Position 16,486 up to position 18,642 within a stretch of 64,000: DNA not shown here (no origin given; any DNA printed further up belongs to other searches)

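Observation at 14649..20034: Operon of membrane protein, B12-binding-domain protein and AsnB homologue with Cys1 replaced by Gly, downstream of an opine-dehydrogenase-family gene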

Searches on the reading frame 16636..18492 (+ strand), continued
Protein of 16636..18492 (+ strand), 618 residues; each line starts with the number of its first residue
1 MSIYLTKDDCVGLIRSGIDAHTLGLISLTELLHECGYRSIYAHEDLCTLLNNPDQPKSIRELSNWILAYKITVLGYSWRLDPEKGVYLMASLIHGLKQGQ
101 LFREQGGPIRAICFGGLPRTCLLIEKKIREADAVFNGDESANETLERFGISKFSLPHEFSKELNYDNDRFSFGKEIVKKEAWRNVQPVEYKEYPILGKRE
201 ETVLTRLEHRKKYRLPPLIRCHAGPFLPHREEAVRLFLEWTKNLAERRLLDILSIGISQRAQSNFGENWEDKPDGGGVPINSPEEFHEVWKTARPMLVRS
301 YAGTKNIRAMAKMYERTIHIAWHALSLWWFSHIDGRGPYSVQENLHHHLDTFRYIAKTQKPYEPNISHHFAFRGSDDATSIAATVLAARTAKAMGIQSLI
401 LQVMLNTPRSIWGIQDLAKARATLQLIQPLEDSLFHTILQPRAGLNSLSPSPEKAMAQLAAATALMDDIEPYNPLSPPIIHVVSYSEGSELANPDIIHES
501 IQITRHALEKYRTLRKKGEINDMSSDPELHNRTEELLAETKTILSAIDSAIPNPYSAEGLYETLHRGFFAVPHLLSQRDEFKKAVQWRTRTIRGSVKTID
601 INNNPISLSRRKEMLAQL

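Call 64: find_encoding_contigs(protein=P0184, flank=8000, max_places=2)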
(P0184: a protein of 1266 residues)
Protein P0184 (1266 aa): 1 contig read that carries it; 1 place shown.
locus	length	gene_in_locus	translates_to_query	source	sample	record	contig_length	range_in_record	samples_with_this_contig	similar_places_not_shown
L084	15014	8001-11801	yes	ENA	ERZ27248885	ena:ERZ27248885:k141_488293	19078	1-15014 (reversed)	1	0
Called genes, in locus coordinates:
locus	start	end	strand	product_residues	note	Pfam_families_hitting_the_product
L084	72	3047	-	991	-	PF01139:RtcB, PF14890:Intein_splicing, PF01139:RtcB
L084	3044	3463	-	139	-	PF01951:Archease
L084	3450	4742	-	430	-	PF08245:Mur_ligase_M, PF02875:Mur_ligase_C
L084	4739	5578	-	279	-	PF02388:FemAB, PF13480:Acetyltransf_6, PF02388:FemAB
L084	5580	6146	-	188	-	PF01330:RuvA_N, PF00633:HHH (faint), PF14520:HHH_5, PF07499:RuvA_C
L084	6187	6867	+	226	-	PF01509:TruB_N, PF16198:TruB_C_2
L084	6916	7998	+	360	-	PF01210:NAD_Gly3P_dh_N, PF02558:ApbA (weak), PF03807:F420_oxidored (weak), PF02317:Octopine_DH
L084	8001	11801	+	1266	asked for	PF13941:MutL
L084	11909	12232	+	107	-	PF01649:Ribosomal_S20p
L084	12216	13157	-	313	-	PF06144:DNA_pol3_delta, PF21694:DNA_pol3_delta_C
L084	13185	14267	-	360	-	PF11258:DUF3048, PF17479:DUF3048_C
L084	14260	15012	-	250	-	?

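Call 65: find_encoding_contigs(protein=P0163, flank=8000, max_places=2)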
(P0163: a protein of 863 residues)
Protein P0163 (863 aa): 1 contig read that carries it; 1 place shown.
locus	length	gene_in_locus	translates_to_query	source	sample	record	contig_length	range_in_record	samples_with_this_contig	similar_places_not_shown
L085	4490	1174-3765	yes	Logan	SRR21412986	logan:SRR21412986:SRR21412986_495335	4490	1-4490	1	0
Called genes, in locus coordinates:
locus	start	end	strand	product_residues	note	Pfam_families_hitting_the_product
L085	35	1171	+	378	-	PF02317:Octopine_DH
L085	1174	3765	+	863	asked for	PF02310:B12-binding (weak), PF06368:Met_asp_mut_E (weak), PF02955:GSH-S_ATP, PF08443:RimK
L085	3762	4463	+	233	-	PF07722:Peptidase_C26, PF00117:GATase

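Call 66: find_encoding_contigs(protein=P0214, flank=8000, max_places=2)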
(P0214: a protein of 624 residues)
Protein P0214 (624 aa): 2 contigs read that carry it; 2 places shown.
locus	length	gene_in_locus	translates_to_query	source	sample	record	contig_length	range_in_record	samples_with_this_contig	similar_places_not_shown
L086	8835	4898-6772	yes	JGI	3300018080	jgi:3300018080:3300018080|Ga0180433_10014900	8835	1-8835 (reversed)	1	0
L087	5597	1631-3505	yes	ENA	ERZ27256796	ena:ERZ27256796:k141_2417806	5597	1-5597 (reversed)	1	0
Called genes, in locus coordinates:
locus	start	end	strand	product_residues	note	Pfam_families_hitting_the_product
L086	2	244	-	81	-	?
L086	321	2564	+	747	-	-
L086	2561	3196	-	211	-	PF01170:UPF0020, PF13489:Methyltransf_23 (weak), PF03602:Cons_hypoth95, PF05175:MTS, PF06325:PrmA, PF13847:Methyltransf_31, PF13649:Methyltransf_25, PF08241:Methyltransf_11 (weak), +1 more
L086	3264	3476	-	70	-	-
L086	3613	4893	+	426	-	PF02317:Octopine_DH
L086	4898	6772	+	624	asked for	PF02310:B12-binding (weak)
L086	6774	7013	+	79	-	-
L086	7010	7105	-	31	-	-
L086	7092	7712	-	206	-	PF01909:NTP_transf_2 (faint), PF18765:Polbeta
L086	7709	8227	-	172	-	PF05168:HEPN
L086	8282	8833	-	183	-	?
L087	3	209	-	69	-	?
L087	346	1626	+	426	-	PF02317:Octopine_DH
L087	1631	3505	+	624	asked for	PF02310:B12-binding (weak)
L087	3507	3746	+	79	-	-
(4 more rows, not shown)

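Call 67: find_encoding_contigs(protein=P0179, flank=8000, max_places=2)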
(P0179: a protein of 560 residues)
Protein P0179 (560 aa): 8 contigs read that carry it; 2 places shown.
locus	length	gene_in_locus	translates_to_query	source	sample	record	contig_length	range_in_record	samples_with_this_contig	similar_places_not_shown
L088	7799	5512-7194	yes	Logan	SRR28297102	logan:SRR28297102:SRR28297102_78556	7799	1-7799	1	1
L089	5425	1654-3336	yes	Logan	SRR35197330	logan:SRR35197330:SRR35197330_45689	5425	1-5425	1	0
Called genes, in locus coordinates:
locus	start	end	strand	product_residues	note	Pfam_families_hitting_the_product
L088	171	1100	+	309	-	PF13424:TPR_12 (weak), PF00515:TPR_1 (faint), PF07719:TPR_2 (faint), PF13181:TPR_8 (faint), PF13374:TPR_10 (faint), PF13428:TPR_14 (faint), PF14559:TPR_19 (faint), PF13424:TPR_12 (weak)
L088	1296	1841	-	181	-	PF13560:HTH_31 (weak), PF01381:HTH_3 (weak)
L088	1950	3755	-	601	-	PF05833:NFACT_N, PF18297:NFACT-R_2 (faint), PF05670:NFACT-R_1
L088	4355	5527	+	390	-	PF01210:NAD_Gly3P_dh_N (weak), PF03446:NAD_binding_2 (weak), PF02317:Octopine_DH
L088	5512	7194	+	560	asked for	PF02310:B12-binding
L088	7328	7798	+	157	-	?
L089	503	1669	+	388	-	PF01210:NAD_Gly3P_dh_N (weak), PF03446:NAD_binding_2 (weak), PF02317:Octopine_DH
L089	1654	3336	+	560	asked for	PF02310:B12-binding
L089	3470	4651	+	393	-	PF00005:ABC_tran, PF13304:AAA_21 (faint), PF08402:TOBE_2 (faint)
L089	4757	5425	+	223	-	?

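Call 70: search_protein_families(library=pfam, proteins=[P0270, P0141, P0136, P0164, P0197, P0208, P0211, P0169, P0233, P0125], max_evalue=0.001)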
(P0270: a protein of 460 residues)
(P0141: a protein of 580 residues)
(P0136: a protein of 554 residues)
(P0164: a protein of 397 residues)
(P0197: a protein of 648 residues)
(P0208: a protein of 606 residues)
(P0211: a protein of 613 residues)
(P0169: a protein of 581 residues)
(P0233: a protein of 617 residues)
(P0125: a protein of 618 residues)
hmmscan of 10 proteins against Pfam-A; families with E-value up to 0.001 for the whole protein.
P0270 (460 aa): 1 family
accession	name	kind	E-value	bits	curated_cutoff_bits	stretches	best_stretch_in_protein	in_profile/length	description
PF02317.23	Octopine_DH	-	9.6e-52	175.4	30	1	133-277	3-150/150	NAD/NADP octopine/nopaline dehydrogenase, alpha-helical domain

P0141 (580 aa): 0 families

P0136 (554 aa): 0 families

P0164 (397 aa): 1 family
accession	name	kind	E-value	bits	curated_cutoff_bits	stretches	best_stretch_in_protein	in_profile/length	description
PF02317.23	Octopine_DH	-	5.7e-29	101.5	30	1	68-172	3-110/150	NAD/NADP octopine/nopaline dehydrogenase, alpha-helical domain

P0197 (648 aa): 1 family
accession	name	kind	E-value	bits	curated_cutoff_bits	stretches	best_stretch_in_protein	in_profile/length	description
PF02310.24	B12-binding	-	1.1e-06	28.9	32.1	1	45-135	2-89/121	B12 binding domain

P0208 (606 aa): 1 family
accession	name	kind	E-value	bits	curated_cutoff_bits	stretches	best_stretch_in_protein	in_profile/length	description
PF02310.24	B12-binding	-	4.9e-05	23.6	32.1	1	6-63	2-59/121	B12 binding domain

P0211 (613 aa): 1 family
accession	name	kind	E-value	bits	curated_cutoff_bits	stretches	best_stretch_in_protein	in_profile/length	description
PF02310.24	B12-binding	-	2.5e-07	31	32.1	1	35-132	3-102/121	B12 binding domain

P0169 (581 aa): 1 family
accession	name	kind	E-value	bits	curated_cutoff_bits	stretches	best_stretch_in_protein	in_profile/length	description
PF02310.24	B12-binding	-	0.00021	21.6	32.1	1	16-78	2-64/121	B12 binding domain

P0233 (617 aa): 0 families

P0125 (618 aa): 0 families

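Call 74: find_encoding_contigs(protein=P0021, flank=10000, max_places=1)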
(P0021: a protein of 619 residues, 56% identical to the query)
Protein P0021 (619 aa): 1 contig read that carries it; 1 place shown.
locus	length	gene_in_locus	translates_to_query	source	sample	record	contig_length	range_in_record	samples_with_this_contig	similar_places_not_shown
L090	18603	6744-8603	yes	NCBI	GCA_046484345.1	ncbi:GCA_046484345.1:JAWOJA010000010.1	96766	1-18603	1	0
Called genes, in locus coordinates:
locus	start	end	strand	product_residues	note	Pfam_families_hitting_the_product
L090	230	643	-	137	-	PF01850:PIN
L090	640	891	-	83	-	-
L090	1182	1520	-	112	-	PF22263:DUF6951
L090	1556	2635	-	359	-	PF13593:SBF_like, PF01758:SBF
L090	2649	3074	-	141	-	PF01451:LMWPc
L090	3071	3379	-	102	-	PF00037:Fer4, PF12797:Fer4_2 (weak), PF13237:Fer4_10, PF14697:Fer4_21, PF12837:Fer4_6 (weak), PF13187:Fer4_9, PF12838:Fer4_7, PF00037:Fer4 (weak), +3 more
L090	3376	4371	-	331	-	PF03599:CdhD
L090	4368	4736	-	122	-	PF12840:HTH_20 (weak), PF01022:HTH_5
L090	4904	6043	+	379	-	PF01210:NAD_Gly3P_dh_N (weak), PF03446:NAD_binding_2 (weak), PF02317:Octopine_DH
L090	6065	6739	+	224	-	PF05552:MS_channel_1st_1 (faint)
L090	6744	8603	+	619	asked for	-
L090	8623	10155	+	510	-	PF13522:GATase_6, PF13537:GATase_7, PF00733:Asn_synthase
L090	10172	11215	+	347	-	PF21088:MS_channel_1st, PF00924:MS_channel_2nd, PF21082:MS_channel_3rd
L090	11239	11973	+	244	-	-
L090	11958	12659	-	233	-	PF02683:DsbD_TM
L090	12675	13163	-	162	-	PF00085:Thioredoxin, PF13098:Thioredoxin_2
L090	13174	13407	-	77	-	PF13192:Thioredoxin_3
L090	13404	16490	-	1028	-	PF00873:ACR_tran, PF02355:SecD_SecF_C (faint)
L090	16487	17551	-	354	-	PF25919:BSH_CusB (faint), PF00364:Biotin_lipoyl (faint), PF25917:BSH_RND (weak), PF25973:BSH_CzcB (weak), PF25954:Beta-barrel_RND_2, PF25967:RND-MFP_C, PF25975:CzcB_C (weak), PF25989:YknX_C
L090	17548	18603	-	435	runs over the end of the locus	PF02321:OEP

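Call 75: find_encoding_contigs(protein=P0007, flank=10000, max_places=1)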
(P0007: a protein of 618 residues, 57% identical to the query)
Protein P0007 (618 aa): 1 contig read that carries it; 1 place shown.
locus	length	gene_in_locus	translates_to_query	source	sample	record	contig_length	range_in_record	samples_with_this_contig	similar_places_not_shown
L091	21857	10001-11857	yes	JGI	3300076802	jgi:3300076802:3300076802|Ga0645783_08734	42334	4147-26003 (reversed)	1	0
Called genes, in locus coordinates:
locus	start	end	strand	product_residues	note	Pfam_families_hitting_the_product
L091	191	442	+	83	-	-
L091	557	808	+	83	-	-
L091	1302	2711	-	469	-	-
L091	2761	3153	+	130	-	PF05593:RHS_repeat (faint)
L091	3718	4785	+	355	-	PF01408:GFO_IDH_MocA, PF22725:GFO_IDH_MocA_C3, PF02894:GFO_IDH_MocA_C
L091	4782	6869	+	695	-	PF14871:GHL6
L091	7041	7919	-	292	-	PF08378:NERD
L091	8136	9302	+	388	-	PF01210:NAD_Gly3P_dh_N (weak), PF03446:NAD_binding_2 (weak), PF02317:Octopine_DH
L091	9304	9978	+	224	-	PF05552:MS_channel_1st_1 (faint)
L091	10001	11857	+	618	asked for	-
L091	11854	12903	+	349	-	PF21088:MS_channel_1st, PF00924:MS_channel_2nd, PF21082:MS_channel_3rd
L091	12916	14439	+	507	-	PF13522:GATase_6, PF13537:GATase_7, PF00733:Asn_synthase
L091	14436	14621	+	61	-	-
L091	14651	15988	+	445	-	PF13537:GATase_7, PF00733:Asn_synthase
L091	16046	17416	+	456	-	-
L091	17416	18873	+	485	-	PF03062:MBOAT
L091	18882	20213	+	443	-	PF16822:ALGX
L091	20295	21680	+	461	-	PF13727:CoA_binding_3, PF02397:Bac_transf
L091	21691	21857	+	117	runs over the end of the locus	PF02681:DUF212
